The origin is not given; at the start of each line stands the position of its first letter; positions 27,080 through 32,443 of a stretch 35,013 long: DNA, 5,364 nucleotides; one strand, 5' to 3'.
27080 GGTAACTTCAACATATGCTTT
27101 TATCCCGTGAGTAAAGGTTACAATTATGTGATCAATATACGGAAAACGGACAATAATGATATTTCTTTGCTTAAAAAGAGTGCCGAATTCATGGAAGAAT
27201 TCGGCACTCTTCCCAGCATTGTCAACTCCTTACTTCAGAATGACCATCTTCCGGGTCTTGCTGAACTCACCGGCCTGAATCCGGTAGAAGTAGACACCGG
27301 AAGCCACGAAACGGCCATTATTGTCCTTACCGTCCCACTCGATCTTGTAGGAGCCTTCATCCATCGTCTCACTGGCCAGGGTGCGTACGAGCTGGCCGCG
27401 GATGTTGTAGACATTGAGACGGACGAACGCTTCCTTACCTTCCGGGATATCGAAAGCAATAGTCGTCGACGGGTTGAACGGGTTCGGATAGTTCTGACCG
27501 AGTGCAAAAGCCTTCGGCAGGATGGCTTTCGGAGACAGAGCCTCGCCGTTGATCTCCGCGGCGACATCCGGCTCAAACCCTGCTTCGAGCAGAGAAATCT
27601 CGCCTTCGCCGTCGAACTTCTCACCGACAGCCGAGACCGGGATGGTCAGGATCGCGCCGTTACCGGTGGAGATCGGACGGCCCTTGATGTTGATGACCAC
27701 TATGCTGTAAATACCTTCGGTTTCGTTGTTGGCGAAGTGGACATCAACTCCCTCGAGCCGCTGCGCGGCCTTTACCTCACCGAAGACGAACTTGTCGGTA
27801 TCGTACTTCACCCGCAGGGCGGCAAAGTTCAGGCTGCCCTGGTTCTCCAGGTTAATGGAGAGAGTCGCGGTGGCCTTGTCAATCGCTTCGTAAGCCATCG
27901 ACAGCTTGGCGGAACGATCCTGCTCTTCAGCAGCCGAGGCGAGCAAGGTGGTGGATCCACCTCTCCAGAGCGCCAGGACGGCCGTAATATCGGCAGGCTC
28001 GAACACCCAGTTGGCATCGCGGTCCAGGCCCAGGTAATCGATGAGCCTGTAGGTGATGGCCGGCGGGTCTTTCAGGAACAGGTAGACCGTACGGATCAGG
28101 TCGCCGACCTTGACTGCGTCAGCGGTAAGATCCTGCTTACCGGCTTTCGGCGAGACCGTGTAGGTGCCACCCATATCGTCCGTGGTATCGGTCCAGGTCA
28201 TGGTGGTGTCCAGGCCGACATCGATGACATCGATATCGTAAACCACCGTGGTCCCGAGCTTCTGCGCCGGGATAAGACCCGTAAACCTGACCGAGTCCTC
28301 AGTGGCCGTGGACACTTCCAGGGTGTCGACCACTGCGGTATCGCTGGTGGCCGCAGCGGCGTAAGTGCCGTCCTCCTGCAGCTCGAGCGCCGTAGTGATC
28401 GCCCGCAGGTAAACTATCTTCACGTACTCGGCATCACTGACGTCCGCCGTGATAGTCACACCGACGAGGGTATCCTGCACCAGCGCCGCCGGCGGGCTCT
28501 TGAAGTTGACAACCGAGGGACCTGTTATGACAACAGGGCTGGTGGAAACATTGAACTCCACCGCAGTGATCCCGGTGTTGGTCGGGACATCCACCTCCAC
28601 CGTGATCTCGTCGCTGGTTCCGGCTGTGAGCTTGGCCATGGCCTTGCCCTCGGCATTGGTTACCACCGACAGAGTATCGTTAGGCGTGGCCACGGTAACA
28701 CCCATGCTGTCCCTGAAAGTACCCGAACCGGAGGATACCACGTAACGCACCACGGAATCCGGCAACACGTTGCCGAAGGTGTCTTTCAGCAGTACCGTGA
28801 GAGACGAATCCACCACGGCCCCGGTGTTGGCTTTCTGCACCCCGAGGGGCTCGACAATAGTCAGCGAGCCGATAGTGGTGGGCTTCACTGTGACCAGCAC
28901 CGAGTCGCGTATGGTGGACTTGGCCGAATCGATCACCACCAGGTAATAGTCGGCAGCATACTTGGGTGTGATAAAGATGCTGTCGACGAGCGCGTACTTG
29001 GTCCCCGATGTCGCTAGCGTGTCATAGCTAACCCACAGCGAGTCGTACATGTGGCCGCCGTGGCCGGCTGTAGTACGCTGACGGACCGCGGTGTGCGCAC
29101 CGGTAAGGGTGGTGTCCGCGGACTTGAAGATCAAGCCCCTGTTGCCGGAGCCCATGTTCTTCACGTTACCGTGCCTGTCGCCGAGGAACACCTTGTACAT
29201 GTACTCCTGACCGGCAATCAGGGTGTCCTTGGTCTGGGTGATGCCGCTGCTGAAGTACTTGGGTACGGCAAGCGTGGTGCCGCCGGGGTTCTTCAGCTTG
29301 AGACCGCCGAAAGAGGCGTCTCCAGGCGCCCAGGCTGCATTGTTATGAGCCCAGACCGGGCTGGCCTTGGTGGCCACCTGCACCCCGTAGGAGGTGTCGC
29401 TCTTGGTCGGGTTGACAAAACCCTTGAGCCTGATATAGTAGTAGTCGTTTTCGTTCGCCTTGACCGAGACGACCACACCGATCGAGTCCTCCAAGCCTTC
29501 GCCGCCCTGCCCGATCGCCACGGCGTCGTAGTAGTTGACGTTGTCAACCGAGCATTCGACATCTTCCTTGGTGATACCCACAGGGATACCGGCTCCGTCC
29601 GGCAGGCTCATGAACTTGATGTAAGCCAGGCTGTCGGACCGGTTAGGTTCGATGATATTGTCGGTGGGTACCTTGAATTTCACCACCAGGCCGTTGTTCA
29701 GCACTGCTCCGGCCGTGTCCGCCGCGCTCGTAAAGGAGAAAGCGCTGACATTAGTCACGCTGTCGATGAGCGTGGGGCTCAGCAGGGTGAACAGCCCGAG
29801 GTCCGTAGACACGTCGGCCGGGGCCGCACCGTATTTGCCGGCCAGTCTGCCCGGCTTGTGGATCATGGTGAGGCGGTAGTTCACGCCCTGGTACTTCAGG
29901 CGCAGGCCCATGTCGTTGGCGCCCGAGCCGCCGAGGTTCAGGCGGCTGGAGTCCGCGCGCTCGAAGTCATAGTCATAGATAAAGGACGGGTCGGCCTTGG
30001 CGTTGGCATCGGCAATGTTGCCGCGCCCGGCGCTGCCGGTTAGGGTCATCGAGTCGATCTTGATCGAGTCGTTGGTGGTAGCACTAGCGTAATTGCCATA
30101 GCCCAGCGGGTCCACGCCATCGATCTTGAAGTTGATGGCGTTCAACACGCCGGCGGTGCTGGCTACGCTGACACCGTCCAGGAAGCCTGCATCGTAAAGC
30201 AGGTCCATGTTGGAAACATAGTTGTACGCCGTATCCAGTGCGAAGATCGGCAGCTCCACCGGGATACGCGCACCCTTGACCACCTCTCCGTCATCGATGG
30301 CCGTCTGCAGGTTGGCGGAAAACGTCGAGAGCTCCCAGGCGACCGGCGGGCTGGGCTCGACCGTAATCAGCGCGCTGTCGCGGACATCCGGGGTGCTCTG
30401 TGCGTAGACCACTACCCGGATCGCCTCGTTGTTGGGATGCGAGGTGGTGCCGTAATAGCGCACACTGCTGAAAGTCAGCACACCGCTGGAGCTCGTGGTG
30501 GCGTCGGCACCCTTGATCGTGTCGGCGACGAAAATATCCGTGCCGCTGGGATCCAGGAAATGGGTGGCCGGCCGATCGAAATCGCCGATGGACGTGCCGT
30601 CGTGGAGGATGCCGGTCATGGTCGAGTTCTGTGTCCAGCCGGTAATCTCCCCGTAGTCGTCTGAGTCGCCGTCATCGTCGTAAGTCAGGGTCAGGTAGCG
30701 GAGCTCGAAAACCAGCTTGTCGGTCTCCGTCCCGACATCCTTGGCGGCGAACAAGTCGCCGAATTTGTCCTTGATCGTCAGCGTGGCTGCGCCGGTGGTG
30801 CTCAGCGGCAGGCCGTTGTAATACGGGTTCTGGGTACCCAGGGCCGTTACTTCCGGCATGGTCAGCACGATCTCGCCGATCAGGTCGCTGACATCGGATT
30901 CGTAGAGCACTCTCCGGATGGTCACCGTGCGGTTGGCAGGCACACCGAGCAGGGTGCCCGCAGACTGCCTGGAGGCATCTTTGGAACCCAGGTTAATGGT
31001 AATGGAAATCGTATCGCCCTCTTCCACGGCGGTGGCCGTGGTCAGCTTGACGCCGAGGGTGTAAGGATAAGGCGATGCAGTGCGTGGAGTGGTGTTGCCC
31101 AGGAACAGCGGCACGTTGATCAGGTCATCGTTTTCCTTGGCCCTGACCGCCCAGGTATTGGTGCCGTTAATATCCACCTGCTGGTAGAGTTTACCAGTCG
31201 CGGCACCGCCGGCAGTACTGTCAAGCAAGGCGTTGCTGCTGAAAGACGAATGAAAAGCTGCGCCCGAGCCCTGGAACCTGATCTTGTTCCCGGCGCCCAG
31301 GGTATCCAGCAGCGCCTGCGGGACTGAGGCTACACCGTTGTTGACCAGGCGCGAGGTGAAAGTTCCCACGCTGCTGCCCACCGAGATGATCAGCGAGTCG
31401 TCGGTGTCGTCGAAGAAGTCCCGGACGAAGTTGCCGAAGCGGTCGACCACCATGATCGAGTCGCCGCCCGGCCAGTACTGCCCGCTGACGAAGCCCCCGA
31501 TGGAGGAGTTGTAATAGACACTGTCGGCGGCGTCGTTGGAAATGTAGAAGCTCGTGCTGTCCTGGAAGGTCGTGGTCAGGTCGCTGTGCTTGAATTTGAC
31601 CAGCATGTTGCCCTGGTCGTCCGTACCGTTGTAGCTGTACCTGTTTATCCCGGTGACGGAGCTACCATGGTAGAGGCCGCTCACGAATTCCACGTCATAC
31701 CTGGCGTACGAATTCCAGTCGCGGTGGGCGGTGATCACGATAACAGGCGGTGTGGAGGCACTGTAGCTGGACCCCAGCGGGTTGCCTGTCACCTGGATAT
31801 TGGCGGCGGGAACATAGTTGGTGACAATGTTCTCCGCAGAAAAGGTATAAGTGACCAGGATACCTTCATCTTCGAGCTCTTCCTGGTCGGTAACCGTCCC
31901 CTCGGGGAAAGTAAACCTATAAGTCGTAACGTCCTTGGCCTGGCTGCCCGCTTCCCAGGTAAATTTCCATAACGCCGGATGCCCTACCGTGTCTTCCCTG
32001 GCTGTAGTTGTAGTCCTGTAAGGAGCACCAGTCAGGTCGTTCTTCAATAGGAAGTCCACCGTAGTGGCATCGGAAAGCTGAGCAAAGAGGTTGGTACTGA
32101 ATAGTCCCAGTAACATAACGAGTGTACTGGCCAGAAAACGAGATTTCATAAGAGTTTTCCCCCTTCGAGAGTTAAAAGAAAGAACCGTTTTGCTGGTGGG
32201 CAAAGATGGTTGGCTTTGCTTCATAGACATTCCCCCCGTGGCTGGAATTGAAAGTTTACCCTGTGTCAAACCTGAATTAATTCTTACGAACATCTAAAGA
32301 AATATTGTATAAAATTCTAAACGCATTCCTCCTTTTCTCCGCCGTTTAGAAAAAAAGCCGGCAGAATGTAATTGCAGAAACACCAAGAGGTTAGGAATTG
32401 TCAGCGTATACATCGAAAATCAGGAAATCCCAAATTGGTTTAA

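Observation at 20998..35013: Candidate T9SS-anchored cohesin-dockerin surface assembly with no recognisable enzymes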

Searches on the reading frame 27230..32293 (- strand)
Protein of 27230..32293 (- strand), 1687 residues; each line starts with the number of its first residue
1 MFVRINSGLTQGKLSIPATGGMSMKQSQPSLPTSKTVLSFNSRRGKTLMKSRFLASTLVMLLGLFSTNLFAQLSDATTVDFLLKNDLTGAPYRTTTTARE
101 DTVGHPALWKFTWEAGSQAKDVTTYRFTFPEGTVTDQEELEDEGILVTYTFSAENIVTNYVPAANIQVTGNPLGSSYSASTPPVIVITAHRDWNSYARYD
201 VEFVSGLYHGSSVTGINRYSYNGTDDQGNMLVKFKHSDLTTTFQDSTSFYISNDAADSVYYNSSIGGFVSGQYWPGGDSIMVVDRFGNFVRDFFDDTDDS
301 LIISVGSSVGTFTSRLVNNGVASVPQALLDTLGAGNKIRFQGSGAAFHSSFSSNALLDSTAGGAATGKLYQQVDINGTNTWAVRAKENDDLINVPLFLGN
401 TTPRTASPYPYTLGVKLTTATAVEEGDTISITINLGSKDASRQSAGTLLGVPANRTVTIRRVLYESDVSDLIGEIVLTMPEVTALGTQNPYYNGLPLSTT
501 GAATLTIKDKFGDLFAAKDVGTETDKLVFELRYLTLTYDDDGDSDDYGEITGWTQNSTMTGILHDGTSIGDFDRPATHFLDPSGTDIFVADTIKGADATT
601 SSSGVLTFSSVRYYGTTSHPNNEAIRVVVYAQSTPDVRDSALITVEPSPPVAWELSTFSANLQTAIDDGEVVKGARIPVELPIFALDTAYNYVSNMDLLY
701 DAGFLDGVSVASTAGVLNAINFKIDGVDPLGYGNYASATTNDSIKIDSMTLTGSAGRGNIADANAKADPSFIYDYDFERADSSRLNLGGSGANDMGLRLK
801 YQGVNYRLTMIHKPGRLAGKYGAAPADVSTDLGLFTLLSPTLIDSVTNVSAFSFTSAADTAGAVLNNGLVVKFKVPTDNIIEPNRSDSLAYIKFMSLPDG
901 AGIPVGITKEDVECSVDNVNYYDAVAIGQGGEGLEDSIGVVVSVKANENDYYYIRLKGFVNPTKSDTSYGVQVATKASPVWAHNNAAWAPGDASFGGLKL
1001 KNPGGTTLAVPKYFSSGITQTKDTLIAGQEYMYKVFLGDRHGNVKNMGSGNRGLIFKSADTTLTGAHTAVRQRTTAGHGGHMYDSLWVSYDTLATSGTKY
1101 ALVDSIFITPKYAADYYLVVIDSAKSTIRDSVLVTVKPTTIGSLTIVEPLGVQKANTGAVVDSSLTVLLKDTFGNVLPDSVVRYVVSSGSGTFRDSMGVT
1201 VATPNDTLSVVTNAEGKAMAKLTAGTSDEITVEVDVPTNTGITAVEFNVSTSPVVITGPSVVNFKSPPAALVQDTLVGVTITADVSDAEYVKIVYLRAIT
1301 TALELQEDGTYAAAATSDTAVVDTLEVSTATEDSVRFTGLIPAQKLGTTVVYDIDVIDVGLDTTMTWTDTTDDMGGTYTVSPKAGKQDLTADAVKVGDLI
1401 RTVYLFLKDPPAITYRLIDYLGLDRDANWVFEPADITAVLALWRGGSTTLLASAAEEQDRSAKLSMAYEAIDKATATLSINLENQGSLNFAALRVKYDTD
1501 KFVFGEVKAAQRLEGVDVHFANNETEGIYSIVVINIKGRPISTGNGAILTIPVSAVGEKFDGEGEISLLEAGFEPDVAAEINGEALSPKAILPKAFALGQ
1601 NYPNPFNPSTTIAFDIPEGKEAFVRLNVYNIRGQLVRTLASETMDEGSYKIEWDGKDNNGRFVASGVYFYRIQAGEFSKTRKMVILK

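Call 6: search_protein_families(library=pfam, proteins=[window:27230-32293:-], max_evalue=0.01)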
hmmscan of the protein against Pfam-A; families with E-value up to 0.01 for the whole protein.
window:27230-32293:- (1687 aa): 4 families
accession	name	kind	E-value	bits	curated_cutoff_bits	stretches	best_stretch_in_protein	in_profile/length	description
PF13860.13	FlgD_ig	-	1.4e-13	51.1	27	1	1617-1674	18-75/79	FlgD Ig-like domain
PF18962.6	Por_Secre_tail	-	7.7e-08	33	27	1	1602-1685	2-75/75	Secretion system C-terminal sorting domain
PF08353.15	MurT_C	-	2.7e-05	24.6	25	1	763-809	32-81/110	MurT ligase C-terminal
PF13585.12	CHU_C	-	0.00014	22.3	27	1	1624-1678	29-77/86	CHU_C Type IX secretion signal domain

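Call 7: search_protein_families(library=ncbifam, proteins=[window:27230-32293:-], max_evalue=0.1)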
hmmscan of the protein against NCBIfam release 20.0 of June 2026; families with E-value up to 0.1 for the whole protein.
window:27230-32293:- (1687 aa): 10 families
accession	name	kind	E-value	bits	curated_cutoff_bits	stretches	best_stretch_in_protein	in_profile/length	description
NF033707.1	T9SS_sortase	equivalog_domain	7.9e-12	43.6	420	1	1600-1675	1000-1078/1095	type IX secretion system sortase PorU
TIGR04183.1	Por_Secre_tail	domain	1.9e-10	40.6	23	1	1602-1685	2-71/72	T9SS type A sorting domain-containing protein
NF005176.1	PRK06655.1-1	equivalog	2.9e-09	37.1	230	1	1618-1683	94-158/197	flagellar hook assembly protein FlgD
NF009276.0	PRK12633.1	equivalog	1.7e-06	28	383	1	1576-1675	81-182/234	flagellar basal body rod modification protein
NF009452.0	PRK12812.1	equivalog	2.7e-06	26.8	258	1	1620-1671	150-203/289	flagellar basal body rod modification protein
NF052323.1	T9SSA_dep_M6i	equivalog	2.1e-05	22.7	600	1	1601-1684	960-1036/1043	T9SS-dependent M6-like inactivated metalloprotease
NF052228.1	T9SS_PorZ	equivalog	0.00021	19.9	260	1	1602-1677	676-745/757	type IX secretion system anionic LPS delivery protein PorZ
NF009453.0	PRK12813.1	equivalog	0.0012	18.4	264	1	1624-1674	126-173/223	flagellar basal body rod modification protein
NF009277.0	PRK12634.1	equivalog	0.0073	16.4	333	1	1622-1668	122-168/221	flagellar basal body rod modification protein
NF053608.1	Lsa66_OmpA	equivalog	0.02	13.3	700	1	1633-1676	188-230/581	fibronectin-binding adhesin Lsa66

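Call 36: search_solved_structures(query=window:27230-32293:-, max_evalue=1)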
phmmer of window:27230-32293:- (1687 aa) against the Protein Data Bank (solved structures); distinct sequences matched with E-value up to 1: 1.
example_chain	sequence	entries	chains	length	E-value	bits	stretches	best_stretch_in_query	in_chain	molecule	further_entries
3osv_A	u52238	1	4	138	0.0047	17.4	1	1622-1680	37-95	Flagellar basal-body rod modification protein FlgD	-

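Call 40: find_homologous_proteins(query=window:27230-32293:-)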
Query window:27230-32293:- (1687 aa): 19 proteins with E <= 0.001 among 8000 candidates.
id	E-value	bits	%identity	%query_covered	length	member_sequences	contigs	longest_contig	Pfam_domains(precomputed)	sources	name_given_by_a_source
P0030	0.0e+0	3631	100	97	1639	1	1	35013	PF18962.8,PF13860.13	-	-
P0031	0.0e+0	1378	49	97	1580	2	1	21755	PF18962.8,PF13860.13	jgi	-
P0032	0.0e+0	1045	41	97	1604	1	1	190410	PF13585.13,PF18962.8,PF13860.13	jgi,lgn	-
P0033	1.0e-23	101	32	13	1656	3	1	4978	PF00963.25,PF18962.8,PF13860.13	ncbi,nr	ncbi:TPA: hypothetical protein DCE37_11565, partial [Candidatus Latescibacteria bacterium]|nr:hypoth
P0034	9.0e-22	94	33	13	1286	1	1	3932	PF00963.25,PF18962.8,PF13860.13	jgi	jgi:hypothetical protein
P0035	4.9e-20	89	32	13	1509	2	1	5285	PF00963.25,PF18962.8,PF13860.13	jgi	jgi:hypothetical protein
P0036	1.1e-16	78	48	6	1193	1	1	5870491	PF01839.30,PF13585.13,PF13517.13,PF18962.8,PF13860.13,PF07593.19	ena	-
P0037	2.2e-15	73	46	6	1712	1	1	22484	PF08126.17,PF17957.8,PF13860.13,PF13620.13,PF10633.16,PF01364.25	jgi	jgi:hypothetical protein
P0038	4.6e-15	72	43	6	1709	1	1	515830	PF08126.17,PF17957.8,PF18962.8,PF13860.13,PF13620.13,PF01364.25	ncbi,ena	-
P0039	2.1e-14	70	46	6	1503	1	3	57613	PF15780.12,PF18962.8,PF13860.13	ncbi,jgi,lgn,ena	ncbi:MAG: FlgD immunoglobulin-like domain containing protein [Candidatus Neomarinimicrobiota bacteri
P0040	3.9e-13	66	46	6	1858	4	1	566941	PF02369.23,PF13860.13,PF26198.1,PF09134.17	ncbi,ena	-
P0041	5.0e-13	65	44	6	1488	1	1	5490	PF07366.19,PF00756.27,PF12680.14,PF21959.3,PF24684.2,PF13860.13,PF01436.28,PF08450.19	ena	-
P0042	3.2e-12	63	44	6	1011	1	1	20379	PF18962.8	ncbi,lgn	-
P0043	3.2e-10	56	45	6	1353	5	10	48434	PF08757.18,PF00932.26,PF13287.13,PF13290.14,PF13860.13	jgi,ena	jgi:hypothetical protein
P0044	6.0e-10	55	41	6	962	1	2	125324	PF18962.8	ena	-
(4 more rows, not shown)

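Call 61: search_solved_structures(query=A4, max_evalue=10)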
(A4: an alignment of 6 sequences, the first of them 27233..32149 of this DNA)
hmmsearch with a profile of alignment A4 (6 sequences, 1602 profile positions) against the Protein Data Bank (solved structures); distinct sequences matched with E-value up to 10: 2.
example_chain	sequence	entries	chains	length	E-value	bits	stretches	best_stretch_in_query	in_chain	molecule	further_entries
6za2_A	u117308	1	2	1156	0.027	14.9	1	1517-1589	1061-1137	Por secretion system protein porU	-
8yad_C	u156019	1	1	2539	0.78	10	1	399-484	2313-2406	Zinc finger FYVE domain-containing protein 26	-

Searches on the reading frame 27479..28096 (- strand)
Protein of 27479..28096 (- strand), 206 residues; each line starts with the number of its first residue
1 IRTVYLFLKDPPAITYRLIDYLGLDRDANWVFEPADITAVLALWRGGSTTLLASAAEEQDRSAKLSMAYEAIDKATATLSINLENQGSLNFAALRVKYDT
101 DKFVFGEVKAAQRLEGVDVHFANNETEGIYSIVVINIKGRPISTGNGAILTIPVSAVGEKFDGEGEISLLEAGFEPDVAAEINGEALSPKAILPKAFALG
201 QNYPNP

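Call 11: search_protein_families(library=pfam, max_evalue=10, proteins=[window:27479-28096:-])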
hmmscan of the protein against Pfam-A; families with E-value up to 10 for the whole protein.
seq(206 aa): 2 families
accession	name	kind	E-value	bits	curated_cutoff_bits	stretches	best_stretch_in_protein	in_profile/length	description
PF00963.24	Cohesin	-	0.00029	21.5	24.1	1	78-169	17-114/139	Cohesin domain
PF18125.6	RlmM_FDX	-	0.12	13.3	22.2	1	172-186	10-24/71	RlmM ferredoxin-like domain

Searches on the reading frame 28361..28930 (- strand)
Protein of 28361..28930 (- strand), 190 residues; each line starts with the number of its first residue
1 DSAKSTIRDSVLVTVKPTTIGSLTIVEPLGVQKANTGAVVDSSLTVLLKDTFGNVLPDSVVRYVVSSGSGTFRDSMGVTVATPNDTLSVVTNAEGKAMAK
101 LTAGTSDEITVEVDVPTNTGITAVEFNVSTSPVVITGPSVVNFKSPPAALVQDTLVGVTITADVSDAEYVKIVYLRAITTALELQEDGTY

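Call 78: search_protein_families(library=pfam, max_evalue=10, proteins=[window:28361-28930:-])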
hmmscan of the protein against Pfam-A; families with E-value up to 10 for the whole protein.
seq(190 aa): 4 families
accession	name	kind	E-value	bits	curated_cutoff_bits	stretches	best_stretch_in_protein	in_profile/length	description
PF02369.22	Big_1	-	0.00012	22.5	34.9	1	43-124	20-88/93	Bacterial Ig-like domain (group 1)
PF09134.16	Invasin_D3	-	0.011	16.7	33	1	41-120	21-89/98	Invasin, domain 3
PF11681.13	KPP10_Orf10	-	0.021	15.2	25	1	65-113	20-68/144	Bacteriophage KPP10, Structural protein ORF10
PF17957.7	Big_7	-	4.7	8.4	24.1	2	105-132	16-43/70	Bacterial Ig domain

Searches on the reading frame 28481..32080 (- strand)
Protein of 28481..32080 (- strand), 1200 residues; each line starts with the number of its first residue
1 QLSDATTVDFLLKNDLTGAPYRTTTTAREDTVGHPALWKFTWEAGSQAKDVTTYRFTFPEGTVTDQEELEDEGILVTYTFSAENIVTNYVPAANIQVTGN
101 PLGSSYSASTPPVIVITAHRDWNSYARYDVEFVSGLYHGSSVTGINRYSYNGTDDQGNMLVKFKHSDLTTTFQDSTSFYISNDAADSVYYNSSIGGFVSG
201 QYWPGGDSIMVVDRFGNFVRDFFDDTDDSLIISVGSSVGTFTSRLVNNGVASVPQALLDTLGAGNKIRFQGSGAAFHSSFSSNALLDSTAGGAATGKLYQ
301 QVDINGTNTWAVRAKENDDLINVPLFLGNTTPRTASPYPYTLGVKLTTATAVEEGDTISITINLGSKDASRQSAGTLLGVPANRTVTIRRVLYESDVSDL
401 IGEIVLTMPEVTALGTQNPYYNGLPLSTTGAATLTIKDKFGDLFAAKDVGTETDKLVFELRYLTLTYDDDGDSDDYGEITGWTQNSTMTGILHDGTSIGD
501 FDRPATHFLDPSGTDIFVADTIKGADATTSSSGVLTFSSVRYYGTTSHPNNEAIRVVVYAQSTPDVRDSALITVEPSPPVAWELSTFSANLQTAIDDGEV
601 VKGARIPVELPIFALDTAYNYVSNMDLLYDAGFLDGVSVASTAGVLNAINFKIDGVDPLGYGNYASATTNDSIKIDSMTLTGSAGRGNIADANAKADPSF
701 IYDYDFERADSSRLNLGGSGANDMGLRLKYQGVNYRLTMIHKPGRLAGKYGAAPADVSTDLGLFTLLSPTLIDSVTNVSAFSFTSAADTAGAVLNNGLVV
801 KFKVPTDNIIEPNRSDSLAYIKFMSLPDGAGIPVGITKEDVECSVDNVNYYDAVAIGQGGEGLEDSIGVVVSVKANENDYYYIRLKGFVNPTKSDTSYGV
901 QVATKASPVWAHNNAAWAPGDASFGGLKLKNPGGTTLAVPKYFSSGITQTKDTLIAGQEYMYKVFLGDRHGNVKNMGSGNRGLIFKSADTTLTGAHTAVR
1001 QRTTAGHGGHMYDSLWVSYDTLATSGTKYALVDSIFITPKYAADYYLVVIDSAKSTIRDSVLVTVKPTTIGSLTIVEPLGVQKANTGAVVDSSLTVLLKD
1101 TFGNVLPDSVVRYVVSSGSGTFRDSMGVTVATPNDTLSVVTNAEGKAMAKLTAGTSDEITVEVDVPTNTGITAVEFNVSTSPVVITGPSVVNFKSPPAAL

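Call 76: predict_structure(alignment_id=A5)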
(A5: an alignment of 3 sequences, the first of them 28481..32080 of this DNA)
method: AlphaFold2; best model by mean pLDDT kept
length: 1200 residues; sequences in the alignment: 3
mean_pLDDT: 32.7   pTM: 0.24
mean pLDDT of the five models: 32.7, 30.9, 30.2, 28.5, 28.2
residues with pLDDT >= 90: 0; 70-90: 0; 50-70: 44; < 50: 1156
segments of 3 or more residues with pLDDT < 50: 1-6, 13-50, 63-86, 91-93, 100-110, 119-840, 844-849, 854-856, 858-868, 872-881, 885-1200
pLDDT, mean of each block of 10 residues (from residue 1): 46 38 27 37 44 55 47 44 45 53 39 55 45 39 23 25 26 33 31 27 30 35 30 25 26 30 29 25 24 27 29 26 26 29 32 33 34 29 30 30 35 31 30 35 32 33 33 33 28 26 30 31 34 34 28 31 29 26 34 36 26 23 28 36 31 31 33 29 23 23 24 30 33 33 29 31 36 35 29 34 42 40 37 43 47 47 45 46 43 27 23 23 23 28 27 27 27 30 30 29 28 31 34 34 35 32 34 30 29 34 33 37 32 39 38 38 38 36 28 26
secondary structure, 60 per line:
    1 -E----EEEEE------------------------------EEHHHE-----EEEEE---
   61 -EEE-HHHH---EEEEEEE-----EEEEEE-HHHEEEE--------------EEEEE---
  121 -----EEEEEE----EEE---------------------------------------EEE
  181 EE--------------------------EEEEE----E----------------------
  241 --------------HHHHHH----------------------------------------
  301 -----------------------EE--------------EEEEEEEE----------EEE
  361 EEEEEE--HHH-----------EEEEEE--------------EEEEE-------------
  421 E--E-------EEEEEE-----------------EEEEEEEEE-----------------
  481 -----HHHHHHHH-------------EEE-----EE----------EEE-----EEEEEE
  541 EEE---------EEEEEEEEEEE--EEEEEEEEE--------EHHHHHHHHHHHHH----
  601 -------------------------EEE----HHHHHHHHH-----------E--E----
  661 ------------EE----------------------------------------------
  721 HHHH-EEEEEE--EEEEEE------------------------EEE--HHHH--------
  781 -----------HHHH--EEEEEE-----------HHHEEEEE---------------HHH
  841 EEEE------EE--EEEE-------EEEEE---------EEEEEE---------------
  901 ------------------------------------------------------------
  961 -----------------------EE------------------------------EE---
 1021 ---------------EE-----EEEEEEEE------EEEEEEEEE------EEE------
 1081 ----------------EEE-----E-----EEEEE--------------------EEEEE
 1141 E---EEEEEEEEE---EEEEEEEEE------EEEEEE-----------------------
elements in order (helices of 4 or more, strands of 3 or more residues): E7-11 E53-57 E62-64 H66-69 E73-79 E85-90 E95-98 E113-117 E126-131 E136-138 E178-182 E209-213 H255-260 E340-347 E358-366 E383-388 E403-407 E432-437 E455-463 H486-493 E507-509 E527-529 E535-543 E553-563 E566-574 H584-596 E626-628 H633-641 H721-724 E726-731 E734-739 E764-766 H769-772 H792-795 E798-803 E818-822 E841-844 E855-858 E866-870 E880-885 E1043-1050 E1057-1065 E1072-1074 E1097-1099 E1111-1115 E1136-1141 E1145-1153 E1157-1165 E1172-1177
